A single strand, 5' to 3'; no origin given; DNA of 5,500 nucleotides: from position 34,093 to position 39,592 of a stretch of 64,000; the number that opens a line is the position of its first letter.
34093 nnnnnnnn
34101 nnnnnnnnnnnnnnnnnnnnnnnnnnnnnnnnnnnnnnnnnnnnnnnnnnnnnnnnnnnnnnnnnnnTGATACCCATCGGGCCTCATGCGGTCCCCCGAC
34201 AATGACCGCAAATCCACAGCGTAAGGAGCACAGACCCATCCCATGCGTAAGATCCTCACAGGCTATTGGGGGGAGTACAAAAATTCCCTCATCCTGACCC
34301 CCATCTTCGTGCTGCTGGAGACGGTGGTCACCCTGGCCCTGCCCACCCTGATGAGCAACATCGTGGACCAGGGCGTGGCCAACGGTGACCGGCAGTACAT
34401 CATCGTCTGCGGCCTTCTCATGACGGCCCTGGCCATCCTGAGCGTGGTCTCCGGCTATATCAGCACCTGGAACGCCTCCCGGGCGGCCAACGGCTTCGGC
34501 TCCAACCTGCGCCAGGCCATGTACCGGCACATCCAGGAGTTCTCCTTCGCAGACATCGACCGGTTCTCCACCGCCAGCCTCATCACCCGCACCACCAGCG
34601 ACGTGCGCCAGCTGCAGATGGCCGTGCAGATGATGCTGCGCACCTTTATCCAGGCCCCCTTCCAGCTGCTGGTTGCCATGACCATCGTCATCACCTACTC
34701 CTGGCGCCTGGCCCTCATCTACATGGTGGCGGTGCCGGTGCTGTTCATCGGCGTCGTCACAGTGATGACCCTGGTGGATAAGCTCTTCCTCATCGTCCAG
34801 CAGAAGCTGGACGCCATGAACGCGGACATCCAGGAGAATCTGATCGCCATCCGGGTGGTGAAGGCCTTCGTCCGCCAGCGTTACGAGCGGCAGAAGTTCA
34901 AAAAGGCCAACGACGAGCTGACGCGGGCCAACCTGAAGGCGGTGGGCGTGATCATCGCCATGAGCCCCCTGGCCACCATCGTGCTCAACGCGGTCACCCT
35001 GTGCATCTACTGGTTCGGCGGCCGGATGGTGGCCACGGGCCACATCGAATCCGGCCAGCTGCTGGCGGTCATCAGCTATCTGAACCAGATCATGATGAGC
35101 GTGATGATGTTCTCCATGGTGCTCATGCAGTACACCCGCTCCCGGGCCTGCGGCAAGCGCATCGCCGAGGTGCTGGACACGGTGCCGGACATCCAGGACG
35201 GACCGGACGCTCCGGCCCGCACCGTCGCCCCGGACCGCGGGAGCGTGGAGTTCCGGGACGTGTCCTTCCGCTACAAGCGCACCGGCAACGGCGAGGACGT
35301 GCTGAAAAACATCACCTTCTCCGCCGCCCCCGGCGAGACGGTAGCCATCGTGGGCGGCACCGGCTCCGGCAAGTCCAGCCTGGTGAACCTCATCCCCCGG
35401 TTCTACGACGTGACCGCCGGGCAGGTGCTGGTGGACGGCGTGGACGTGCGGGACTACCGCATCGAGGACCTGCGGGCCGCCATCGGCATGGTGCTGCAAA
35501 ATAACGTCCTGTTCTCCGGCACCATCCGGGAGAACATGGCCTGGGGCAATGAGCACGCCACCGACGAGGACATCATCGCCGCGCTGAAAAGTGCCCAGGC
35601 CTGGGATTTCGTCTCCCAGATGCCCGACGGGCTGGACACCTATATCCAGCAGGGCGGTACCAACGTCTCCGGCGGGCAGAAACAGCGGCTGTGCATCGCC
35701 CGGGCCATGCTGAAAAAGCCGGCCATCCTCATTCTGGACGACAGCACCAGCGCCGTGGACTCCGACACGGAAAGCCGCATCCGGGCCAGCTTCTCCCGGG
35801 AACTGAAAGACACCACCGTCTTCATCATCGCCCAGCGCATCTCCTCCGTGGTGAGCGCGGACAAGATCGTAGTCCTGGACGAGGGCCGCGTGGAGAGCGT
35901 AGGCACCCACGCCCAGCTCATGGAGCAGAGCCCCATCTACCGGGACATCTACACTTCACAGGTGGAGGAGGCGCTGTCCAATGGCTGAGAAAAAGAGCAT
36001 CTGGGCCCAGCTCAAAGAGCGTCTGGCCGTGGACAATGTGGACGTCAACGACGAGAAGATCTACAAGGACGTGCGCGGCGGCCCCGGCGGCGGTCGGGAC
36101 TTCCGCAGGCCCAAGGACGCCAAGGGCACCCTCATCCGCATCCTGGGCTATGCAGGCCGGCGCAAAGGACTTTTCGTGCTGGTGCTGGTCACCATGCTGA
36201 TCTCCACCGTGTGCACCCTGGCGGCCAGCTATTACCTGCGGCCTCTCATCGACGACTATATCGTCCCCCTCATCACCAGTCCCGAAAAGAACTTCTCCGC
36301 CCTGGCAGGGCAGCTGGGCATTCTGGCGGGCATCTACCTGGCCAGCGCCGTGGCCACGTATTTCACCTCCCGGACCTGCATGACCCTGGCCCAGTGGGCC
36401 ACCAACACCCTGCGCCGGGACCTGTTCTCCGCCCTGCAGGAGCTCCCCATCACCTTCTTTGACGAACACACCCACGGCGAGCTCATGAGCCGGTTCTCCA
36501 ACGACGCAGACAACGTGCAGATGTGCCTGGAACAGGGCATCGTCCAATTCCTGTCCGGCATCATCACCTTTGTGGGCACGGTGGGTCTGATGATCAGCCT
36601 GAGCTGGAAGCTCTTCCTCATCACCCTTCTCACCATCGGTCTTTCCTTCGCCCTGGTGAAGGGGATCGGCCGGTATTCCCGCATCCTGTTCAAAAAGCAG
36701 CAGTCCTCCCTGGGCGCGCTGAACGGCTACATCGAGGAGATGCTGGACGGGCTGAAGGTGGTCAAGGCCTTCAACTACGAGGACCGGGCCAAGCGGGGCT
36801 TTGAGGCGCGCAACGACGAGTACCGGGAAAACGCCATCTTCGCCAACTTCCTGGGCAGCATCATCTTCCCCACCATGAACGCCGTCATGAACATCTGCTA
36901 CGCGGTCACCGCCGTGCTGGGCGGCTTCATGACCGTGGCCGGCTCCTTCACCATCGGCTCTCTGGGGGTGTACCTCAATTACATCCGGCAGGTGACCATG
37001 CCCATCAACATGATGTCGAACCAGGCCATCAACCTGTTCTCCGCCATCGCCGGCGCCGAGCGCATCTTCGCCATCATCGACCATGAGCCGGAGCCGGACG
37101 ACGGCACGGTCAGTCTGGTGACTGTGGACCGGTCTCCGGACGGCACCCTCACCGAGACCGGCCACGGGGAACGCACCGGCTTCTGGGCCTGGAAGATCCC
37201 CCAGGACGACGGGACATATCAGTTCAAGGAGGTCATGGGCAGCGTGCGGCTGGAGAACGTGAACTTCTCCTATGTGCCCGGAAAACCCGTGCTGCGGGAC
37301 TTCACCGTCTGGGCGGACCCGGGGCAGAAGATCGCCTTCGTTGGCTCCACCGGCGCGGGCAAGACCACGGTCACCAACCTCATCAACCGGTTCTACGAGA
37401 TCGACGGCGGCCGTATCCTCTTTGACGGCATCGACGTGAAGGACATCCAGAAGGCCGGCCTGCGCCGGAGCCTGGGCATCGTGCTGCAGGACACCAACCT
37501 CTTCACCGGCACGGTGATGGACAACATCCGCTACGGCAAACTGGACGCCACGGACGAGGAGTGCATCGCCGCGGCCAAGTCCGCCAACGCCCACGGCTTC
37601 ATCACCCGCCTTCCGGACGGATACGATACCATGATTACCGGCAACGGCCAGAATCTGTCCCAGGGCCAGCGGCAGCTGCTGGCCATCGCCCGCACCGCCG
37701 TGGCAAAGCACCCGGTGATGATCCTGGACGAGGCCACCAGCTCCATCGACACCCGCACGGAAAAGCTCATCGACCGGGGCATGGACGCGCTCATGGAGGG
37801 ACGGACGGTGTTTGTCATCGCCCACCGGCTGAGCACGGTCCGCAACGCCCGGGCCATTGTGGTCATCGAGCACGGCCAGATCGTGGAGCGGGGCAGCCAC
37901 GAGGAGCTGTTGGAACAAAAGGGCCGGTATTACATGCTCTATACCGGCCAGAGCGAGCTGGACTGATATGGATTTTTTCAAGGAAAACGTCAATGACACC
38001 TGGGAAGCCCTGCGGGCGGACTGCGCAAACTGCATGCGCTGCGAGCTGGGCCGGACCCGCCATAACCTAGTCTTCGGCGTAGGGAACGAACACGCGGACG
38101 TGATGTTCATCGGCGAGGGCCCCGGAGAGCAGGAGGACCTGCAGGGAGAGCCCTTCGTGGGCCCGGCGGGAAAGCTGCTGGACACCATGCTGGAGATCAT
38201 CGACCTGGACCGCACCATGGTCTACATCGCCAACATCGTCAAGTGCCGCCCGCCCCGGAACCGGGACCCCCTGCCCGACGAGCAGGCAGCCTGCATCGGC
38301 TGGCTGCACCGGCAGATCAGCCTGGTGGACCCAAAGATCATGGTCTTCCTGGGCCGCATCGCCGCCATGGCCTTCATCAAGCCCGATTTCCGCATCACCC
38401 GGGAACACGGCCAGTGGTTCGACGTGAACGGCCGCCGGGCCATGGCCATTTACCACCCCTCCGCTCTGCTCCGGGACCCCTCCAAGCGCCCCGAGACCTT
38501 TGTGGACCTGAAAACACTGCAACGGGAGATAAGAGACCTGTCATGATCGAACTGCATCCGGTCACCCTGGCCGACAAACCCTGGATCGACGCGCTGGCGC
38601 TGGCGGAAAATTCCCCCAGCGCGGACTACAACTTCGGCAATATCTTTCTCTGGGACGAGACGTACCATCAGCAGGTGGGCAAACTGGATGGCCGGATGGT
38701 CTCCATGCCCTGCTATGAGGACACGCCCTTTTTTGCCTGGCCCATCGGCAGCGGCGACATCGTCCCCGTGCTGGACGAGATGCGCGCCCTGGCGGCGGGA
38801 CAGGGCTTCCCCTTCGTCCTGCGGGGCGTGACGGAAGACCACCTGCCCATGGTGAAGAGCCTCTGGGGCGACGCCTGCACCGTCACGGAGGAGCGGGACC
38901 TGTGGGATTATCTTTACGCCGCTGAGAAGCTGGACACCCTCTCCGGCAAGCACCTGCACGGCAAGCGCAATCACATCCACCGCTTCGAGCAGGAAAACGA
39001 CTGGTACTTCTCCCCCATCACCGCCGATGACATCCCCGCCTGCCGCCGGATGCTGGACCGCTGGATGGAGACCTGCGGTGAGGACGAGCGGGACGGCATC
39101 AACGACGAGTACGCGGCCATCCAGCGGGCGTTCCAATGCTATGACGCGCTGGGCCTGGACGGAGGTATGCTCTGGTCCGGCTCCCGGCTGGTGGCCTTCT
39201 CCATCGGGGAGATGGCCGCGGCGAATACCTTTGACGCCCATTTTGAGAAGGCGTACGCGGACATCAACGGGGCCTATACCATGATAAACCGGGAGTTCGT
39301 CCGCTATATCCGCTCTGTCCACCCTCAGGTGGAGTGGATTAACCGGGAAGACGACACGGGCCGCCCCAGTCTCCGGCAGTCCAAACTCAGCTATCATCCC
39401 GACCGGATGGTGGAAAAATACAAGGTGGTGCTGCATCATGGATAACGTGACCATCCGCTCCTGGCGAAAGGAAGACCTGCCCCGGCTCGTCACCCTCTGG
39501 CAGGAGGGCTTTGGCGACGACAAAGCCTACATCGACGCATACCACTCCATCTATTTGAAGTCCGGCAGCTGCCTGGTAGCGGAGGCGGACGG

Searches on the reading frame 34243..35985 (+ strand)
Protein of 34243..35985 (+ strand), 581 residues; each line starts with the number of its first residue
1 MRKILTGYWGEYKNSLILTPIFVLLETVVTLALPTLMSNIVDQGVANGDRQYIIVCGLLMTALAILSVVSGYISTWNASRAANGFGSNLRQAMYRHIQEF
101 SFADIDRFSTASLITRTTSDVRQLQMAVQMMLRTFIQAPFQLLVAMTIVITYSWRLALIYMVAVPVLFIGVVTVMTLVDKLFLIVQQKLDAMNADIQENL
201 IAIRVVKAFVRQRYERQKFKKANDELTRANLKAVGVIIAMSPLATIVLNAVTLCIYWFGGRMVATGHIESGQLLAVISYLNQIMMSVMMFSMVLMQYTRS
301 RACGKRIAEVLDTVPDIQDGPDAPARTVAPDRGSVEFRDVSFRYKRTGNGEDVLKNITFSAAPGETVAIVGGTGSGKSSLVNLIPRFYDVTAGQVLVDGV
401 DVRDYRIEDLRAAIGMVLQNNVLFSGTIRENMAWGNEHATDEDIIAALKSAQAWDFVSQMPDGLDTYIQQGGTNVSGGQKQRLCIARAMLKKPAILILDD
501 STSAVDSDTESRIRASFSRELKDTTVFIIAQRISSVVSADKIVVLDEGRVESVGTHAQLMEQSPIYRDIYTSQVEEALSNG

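Call 28: search_protein_families(library=pfam, proteins=[window:34243-35985:+], max_evalue=0.001)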
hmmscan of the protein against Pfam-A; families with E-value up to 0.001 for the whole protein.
window:34243-35985:+ (581 aa): 3 families
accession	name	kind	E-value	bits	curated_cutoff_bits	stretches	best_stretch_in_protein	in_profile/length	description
PF00664.28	ABC_membrane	-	5.2e-45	154.7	28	1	16-287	1-274/274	ABC transporter transmembrane region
PF00005.33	ABC_tran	-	1e-32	114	25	1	354-503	1-137/137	ABC transporter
PF02463.25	SMC_N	-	0.00019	21.4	40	0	447-544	135-210/220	RecF/RecN/SMC N terminal domain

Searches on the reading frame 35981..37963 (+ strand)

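Call 28: search_protein_families(library=pfam, proteins=[window:35981-37963:+], max_evalue=0.001)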
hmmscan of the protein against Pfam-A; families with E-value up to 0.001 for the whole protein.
window:35981-37963:+ (661 aa): 3 families
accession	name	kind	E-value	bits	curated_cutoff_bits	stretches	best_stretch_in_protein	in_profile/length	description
PF00664.28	ABC_membrane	-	2e-53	182.3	28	1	66-341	2-273/274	ABC transporter transmembrane region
PF00005.33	ABC_tran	-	2.8e-26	93.2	25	1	440-587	3-137/137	ABC transporter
PF02463.25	SMC_N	-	3.5e-06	27.1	40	1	353-631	135-213/220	RecF/RecN/SMC N terminal domain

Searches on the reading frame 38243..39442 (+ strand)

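Call 28: search_protein_families(library=pfam, proteins=[window:38243-39442:+], max_evalue=0.001)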
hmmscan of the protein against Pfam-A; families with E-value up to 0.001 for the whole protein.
window:38243-39442:+ (400 aa): 1 family
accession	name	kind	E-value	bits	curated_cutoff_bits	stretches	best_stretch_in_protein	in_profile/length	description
PF09924.15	LPG_synthase_C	-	3.3e-44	151.6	27.5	1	128-394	10-296/298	Phosphatidylglycerol lysyltransferase, C-terminal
